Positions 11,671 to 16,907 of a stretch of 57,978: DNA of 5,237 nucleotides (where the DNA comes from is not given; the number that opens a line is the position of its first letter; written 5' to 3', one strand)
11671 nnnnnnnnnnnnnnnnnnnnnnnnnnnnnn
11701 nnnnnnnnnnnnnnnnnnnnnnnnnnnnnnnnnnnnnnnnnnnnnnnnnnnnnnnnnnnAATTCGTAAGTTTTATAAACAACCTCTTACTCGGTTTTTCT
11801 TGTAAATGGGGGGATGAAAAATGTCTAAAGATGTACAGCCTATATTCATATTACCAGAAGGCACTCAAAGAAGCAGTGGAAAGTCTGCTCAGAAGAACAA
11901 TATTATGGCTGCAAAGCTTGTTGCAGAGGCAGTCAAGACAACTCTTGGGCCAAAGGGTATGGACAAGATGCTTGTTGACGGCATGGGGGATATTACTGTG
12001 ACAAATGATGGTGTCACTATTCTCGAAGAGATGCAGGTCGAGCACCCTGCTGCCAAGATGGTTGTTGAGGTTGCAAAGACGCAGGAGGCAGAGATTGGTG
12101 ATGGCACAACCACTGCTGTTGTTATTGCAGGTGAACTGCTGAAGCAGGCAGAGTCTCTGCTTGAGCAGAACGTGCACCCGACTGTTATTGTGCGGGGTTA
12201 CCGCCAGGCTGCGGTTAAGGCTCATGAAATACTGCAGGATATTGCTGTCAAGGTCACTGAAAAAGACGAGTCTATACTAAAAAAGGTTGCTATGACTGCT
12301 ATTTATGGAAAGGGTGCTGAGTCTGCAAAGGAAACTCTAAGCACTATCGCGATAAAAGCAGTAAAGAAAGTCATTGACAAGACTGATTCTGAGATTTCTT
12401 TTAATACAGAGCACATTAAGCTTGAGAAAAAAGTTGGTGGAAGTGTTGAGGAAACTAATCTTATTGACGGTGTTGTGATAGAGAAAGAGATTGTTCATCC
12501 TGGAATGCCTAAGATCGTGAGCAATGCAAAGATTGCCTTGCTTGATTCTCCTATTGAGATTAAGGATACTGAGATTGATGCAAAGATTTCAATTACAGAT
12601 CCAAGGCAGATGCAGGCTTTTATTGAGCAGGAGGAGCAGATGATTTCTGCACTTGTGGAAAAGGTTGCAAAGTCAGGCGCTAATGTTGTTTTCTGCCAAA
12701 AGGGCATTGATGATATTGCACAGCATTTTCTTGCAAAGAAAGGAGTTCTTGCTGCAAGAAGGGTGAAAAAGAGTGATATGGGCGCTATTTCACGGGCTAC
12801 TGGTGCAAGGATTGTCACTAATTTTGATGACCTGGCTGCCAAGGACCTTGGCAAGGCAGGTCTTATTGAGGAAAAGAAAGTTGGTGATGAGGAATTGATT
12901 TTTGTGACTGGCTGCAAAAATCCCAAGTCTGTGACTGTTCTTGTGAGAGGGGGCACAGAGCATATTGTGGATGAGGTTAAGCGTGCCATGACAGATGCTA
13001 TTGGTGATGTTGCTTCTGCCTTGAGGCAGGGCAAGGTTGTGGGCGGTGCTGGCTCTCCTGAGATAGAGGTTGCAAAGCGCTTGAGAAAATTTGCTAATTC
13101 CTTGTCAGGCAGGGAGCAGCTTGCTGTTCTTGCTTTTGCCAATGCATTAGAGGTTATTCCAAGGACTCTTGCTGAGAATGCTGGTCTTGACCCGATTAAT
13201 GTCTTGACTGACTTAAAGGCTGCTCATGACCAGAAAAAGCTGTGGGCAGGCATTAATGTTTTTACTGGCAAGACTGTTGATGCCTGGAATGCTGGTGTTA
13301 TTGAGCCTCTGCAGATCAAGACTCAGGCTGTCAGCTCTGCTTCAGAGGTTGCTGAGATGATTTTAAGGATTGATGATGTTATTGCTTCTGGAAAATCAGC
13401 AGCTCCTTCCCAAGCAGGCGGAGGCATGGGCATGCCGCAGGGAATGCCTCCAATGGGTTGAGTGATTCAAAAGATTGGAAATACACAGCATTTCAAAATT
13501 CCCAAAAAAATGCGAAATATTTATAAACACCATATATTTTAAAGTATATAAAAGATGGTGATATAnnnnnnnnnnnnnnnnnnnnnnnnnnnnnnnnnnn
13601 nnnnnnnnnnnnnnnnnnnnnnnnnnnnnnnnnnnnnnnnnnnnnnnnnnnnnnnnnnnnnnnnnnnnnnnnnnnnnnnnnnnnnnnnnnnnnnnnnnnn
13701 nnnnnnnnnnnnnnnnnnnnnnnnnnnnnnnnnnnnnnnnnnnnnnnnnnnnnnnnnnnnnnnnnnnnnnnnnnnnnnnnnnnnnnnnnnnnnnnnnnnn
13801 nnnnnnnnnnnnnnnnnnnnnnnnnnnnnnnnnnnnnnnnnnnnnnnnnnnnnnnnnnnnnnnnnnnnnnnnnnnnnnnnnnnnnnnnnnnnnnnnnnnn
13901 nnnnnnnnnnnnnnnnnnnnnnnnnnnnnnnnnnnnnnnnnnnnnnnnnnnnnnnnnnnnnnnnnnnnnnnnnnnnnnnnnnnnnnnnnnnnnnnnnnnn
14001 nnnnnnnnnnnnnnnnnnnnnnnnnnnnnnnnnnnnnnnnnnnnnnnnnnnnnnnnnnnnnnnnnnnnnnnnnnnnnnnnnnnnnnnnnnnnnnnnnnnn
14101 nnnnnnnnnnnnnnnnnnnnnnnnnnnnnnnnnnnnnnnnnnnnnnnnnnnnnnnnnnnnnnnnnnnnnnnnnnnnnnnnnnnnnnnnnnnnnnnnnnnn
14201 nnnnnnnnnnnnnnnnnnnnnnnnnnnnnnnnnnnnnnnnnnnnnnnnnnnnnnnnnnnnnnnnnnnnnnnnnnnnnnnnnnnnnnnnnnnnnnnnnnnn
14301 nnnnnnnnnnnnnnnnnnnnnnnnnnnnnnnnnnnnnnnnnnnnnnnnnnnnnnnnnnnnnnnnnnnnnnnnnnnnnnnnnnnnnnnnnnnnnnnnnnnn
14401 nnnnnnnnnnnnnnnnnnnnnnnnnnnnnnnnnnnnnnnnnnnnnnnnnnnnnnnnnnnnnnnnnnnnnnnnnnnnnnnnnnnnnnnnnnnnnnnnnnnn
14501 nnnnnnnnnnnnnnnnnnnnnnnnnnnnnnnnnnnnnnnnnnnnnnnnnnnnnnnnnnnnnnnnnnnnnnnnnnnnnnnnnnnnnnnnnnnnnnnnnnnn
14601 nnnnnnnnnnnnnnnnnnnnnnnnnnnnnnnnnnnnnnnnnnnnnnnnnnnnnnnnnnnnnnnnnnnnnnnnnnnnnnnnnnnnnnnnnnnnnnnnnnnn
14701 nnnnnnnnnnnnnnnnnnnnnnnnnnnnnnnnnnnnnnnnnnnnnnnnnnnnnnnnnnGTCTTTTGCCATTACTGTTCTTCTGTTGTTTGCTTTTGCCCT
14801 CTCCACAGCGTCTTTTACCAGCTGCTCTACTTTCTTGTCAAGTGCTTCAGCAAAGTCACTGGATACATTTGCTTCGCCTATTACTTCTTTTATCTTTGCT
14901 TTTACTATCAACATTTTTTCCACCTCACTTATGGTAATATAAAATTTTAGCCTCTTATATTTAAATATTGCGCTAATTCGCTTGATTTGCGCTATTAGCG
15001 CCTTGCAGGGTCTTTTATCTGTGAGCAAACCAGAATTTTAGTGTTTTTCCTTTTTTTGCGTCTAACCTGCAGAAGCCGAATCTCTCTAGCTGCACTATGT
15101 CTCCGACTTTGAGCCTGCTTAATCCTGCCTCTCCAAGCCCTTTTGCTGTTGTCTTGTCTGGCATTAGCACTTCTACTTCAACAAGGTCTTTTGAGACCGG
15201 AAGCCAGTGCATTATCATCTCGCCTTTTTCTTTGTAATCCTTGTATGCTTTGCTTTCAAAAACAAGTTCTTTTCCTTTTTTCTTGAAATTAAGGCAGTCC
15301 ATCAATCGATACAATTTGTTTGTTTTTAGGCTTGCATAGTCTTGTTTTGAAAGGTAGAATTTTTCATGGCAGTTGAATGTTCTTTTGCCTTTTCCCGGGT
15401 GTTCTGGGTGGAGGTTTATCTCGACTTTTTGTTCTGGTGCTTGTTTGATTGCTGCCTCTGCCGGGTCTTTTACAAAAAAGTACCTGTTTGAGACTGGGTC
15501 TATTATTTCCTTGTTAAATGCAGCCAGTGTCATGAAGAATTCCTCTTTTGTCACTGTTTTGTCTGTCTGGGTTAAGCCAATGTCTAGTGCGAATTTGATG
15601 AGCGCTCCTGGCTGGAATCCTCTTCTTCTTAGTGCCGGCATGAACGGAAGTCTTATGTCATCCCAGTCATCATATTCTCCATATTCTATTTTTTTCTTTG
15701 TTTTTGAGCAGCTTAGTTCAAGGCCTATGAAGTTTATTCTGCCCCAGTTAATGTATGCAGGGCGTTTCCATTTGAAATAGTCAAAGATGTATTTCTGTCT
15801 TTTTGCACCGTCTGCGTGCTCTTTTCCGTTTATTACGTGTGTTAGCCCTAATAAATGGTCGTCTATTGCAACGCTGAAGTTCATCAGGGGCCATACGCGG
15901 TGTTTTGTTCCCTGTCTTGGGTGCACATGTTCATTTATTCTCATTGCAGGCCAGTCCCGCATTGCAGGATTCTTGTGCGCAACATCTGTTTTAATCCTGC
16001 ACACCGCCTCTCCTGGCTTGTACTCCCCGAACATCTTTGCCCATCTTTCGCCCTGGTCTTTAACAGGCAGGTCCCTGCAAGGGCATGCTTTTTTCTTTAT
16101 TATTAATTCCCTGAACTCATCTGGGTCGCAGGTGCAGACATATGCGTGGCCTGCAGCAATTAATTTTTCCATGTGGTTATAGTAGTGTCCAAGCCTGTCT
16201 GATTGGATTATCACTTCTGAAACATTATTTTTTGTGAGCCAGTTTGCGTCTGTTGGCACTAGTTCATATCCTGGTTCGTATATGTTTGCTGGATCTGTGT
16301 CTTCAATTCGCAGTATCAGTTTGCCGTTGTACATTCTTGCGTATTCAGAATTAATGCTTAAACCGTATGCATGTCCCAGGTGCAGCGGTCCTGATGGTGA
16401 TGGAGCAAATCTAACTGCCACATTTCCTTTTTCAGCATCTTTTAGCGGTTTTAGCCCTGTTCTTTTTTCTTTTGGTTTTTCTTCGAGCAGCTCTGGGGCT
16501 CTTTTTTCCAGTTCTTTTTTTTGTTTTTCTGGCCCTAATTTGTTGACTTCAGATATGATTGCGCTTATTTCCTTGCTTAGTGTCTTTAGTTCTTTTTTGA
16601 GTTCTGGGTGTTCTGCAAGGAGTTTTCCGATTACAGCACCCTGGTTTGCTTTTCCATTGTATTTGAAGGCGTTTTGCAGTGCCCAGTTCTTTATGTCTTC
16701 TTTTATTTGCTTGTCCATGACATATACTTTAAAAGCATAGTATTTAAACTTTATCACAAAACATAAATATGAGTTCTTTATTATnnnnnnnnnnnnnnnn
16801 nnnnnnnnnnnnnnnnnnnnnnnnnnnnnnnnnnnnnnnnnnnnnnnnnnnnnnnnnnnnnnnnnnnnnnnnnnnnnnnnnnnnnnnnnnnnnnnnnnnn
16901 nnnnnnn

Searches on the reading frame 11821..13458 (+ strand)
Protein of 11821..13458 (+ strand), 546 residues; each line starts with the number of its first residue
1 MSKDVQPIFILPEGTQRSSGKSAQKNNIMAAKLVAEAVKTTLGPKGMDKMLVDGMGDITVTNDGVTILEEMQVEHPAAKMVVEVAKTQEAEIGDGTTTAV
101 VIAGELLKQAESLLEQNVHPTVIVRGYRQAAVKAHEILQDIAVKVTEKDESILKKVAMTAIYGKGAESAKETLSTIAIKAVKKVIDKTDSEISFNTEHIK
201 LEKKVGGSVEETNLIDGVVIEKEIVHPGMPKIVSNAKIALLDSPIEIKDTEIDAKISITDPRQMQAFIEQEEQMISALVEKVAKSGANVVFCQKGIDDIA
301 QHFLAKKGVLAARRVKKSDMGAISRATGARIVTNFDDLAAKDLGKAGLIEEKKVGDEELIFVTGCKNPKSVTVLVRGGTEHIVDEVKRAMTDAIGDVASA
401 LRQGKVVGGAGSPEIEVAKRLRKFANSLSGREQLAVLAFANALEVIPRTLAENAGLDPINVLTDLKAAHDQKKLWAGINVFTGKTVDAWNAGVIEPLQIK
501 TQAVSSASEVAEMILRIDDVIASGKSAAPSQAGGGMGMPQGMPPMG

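Call 45: search_protein_families(library=pfam, proteins=[window:11821-13458:+], max_evalue=0.00001)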
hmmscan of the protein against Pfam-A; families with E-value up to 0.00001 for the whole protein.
window:11821-13458:+ (546 aa): 1 family
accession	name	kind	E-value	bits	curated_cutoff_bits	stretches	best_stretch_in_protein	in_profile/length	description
PF00118.29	Cpn60_TCP1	-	1.8e-184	614.5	34.3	1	34-523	1-488/490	TCP-1/cpn60 chaperonin family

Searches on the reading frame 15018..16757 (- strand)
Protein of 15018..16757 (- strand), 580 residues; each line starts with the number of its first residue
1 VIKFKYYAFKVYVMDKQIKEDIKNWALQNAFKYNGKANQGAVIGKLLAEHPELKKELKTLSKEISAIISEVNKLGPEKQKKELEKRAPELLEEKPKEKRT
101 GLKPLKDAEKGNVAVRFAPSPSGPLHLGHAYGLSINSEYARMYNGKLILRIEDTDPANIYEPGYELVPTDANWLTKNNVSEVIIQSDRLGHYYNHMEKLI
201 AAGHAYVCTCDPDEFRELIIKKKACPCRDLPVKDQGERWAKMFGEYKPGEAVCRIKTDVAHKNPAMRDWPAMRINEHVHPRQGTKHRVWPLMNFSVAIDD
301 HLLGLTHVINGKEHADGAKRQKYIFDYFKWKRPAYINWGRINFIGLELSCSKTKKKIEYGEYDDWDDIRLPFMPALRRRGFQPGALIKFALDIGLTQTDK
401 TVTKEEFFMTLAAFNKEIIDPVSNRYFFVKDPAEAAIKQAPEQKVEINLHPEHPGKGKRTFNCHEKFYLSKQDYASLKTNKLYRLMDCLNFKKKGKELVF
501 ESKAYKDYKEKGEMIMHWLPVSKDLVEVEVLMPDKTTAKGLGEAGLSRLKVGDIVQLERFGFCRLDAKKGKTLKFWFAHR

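Call 45: search_protein_families(library=pfam, proteins=[window:15018-16757:-], max_evalue=0.00001)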
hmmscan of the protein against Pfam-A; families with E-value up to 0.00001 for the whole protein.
window:15018-16757:- (580 aa): 3 families
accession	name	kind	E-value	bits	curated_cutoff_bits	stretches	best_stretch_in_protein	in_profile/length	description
PF00749.27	tRNA-synt_1c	-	6.7e-62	209.6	23.4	1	113-405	2-301/314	tRNA synthetases class I (E and Q), catalytic domain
PF03950.23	tRNA-synt_1c_C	-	2.6e-14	53.6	23.9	1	423-495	1-75/91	tRNA synthetases class I (E and Q), anti-codon binding domain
PF20974.2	tRNA-synt_1c_C2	-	2.5e-08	34.9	23.9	1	515-566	1-69/69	tRNA synthetases class I (E and Q), anti-codon binding domain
